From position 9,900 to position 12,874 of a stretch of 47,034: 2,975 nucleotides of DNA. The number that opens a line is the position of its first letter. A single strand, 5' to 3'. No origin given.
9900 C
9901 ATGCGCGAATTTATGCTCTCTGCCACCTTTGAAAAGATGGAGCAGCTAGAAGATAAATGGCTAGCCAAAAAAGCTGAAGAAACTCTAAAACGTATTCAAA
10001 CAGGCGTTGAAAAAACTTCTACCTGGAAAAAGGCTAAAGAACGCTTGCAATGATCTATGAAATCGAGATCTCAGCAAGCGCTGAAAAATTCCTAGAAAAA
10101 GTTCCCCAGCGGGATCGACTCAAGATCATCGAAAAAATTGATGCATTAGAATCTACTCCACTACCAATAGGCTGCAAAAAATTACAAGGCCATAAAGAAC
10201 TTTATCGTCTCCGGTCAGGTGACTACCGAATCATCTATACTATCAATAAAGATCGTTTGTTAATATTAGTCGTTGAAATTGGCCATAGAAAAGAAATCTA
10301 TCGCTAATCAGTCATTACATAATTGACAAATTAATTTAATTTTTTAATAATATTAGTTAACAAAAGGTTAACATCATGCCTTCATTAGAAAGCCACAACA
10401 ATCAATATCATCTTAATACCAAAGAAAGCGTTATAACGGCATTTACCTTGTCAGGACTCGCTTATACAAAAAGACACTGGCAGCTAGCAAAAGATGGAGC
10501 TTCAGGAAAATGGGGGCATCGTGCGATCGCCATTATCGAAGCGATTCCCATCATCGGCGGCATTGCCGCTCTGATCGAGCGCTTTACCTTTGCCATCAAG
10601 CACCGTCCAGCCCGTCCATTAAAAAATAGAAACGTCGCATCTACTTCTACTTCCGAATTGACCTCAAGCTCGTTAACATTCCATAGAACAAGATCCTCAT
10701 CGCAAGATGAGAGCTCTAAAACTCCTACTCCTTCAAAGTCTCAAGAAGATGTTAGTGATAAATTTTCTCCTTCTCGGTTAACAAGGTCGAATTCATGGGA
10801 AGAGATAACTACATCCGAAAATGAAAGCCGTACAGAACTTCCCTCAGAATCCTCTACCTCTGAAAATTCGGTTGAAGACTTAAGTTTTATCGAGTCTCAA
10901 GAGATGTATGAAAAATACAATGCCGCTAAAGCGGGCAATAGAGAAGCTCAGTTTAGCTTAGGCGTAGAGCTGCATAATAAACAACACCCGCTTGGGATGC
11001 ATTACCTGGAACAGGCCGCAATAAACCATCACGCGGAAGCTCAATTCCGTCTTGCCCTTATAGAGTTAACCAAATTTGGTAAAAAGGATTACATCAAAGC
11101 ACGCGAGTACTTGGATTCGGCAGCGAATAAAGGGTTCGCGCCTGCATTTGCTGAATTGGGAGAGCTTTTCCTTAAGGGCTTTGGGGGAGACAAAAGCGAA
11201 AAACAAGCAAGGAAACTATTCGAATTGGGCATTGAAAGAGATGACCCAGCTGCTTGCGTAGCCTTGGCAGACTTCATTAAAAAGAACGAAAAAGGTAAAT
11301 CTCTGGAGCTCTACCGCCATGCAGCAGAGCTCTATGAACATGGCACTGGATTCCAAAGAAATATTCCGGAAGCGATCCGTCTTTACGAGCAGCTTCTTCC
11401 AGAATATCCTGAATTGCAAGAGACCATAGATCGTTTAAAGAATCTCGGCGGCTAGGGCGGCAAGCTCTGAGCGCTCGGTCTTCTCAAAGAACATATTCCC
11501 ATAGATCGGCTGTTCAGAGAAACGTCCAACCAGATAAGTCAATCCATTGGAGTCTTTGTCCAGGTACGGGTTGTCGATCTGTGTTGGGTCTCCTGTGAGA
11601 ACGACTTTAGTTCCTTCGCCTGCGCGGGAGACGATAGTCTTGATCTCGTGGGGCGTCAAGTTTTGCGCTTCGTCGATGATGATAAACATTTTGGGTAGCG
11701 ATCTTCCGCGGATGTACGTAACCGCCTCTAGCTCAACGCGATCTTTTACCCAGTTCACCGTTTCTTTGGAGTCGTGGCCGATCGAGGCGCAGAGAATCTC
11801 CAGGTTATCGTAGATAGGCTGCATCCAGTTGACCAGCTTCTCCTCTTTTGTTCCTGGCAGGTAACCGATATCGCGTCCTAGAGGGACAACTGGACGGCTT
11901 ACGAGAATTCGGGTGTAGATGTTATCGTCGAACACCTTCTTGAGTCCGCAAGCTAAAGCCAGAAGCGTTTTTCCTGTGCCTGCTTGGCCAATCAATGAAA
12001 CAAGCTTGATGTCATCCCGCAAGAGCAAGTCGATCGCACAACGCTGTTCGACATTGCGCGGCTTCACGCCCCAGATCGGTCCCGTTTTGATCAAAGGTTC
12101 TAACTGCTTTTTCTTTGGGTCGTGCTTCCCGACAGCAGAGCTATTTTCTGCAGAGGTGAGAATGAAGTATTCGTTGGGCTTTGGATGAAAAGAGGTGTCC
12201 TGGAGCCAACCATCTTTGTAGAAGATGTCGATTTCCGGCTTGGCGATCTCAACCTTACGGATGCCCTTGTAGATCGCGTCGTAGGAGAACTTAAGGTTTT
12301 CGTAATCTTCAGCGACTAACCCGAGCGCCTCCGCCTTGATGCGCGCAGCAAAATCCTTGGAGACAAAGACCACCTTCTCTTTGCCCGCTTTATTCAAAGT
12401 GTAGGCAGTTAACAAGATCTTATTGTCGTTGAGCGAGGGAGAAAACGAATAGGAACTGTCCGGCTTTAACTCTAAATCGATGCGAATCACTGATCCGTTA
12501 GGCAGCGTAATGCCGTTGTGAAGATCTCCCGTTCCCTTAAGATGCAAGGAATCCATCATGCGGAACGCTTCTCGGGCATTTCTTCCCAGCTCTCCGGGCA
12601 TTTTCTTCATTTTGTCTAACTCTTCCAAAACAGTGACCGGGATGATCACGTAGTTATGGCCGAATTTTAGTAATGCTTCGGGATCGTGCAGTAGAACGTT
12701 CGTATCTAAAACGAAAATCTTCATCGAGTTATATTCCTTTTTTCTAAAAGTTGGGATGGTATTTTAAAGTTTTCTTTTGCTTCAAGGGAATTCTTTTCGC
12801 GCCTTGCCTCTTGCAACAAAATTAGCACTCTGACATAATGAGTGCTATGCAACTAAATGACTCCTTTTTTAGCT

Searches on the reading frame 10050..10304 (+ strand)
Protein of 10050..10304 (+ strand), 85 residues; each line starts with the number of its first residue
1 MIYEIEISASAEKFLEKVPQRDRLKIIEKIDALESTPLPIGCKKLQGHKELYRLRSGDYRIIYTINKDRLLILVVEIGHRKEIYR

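Call 31: search_protein_families(library=pfam, proteins=[window:10050-10304:+], max_evalue=0.001)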
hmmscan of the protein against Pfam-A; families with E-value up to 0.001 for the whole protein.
window:10050-10304:+ (85 aa): 1 family
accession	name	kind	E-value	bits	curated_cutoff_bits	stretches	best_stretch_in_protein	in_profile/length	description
PF05016.21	ParE_toxin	-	3.8e-11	43.8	23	1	5-84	1-89/89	ParE toxin of type II toxin-antitoxin system, parDE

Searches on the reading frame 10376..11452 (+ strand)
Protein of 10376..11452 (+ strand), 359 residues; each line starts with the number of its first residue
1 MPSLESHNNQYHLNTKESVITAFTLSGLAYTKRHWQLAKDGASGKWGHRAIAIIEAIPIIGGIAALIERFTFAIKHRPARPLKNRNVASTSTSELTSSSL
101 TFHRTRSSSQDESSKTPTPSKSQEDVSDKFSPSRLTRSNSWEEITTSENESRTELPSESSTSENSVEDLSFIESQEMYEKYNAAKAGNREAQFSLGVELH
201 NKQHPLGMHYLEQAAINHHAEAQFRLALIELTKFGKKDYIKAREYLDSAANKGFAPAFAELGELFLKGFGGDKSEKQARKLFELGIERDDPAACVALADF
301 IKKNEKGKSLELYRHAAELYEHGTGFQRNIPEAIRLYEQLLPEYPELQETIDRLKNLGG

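Call 3: search_protein_families(library=pfam, proteins=[window:10376-11452:+], max_evalue=10)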
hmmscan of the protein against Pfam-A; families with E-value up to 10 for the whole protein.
window:10376-11452:+ (359 aa): 5 families
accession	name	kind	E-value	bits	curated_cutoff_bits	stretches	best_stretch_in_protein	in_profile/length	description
PF08238.18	Sel1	-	7.5e-14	52.1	30.7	3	220-253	1-35/36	Sel1 repeat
PF23310.1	TPR_27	-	0.00019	21.5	27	2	185-237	24-78/110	Plant tetratrico peptide repeats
PF13432.12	TPR_16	-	0.11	13.5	32.7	1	209-251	18-60/65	Tetratricopeptide repeat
PF07719.23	TPR_2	-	1.4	9.7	27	0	302-321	13-32/34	Tetratricopeptide repeat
PF13174.12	TPR_6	-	2.1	9.6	26.3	0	319-346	9-32/33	Tetratricopeptide repeat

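Call 86: search_protein_families(library=ncbifam, proteins=[window:10376-11452:+], max_evalue=0.01)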
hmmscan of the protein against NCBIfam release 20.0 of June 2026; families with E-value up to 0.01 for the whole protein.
window:10376-11452:+ (359 aa): 2 families
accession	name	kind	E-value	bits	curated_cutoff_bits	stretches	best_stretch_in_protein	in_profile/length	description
NF033786.1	phenyl_MerG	equivalog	0.0088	16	350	0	177-303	55-194/217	phenylmercury resistance protein MerG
NF045484.1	TransRegExoR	equivalog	0.0099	15.1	450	0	210-266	151-208/267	exopolysaccharide production regulator ExoR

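Call 87: search_protein_families(library=padloc, proteins=[window:10376-11452:+], max_evalue=0.01)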
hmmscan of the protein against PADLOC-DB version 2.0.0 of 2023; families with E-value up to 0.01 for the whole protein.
window:10376-11452:+ (359 aa): 0 families

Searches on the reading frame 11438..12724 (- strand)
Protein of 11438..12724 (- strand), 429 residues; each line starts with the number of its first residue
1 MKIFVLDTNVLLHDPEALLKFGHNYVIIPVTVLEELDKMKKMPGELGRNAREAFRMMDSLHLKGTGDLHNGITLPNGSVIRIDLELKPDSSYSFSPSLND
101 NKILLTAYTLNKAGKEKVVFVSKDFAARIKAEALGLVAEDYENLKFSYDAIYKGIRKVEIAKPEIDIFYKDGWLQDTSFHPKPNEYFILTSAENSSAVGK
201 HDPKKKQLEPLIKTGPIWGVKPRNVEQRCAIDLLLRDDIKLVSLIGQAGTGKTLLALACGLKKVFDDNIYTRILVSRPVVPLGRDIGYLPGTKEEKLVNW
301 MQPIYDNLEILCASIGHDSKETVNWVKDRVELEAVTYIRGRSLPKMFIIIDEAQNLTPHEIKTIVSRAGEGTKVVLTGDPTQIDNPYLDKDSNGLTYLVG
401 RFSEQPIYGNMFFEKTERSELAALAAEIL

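Call 31: search_protein_families(library=pfam, proteins=[window:11438-12724:-], max_evalue=0.001)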
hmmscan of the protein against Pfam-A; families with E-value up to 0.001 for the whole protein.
window:11438-12724:- (429 aa): 6 families
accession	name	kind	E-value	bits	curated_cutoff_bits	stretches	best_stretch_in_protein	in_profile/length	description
PF02562.22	PhoH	-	1.3e-46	159.1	27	1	220-415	2-188/205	PhoH-like protein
PF13638.12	PIN_4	-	3.5e-31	108.7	21.9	1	4-142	1-132/132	PIN domain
PF13604.12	AAA_30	-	4.5e-09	36.8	27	1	315-383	66-128/191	AAA domain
PF13401.12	AAA_22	-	3.7e-06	27.7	27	1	241-382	7-125/130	AAA domain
PF13245.12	AAA_19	-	2.7e-05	24.8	25.1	0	339-383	85-129/134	AAA domain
PF00270.35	DEAD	-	0.00076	19.7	26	0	227-287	4-62/167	DEAD/DEAH box helicase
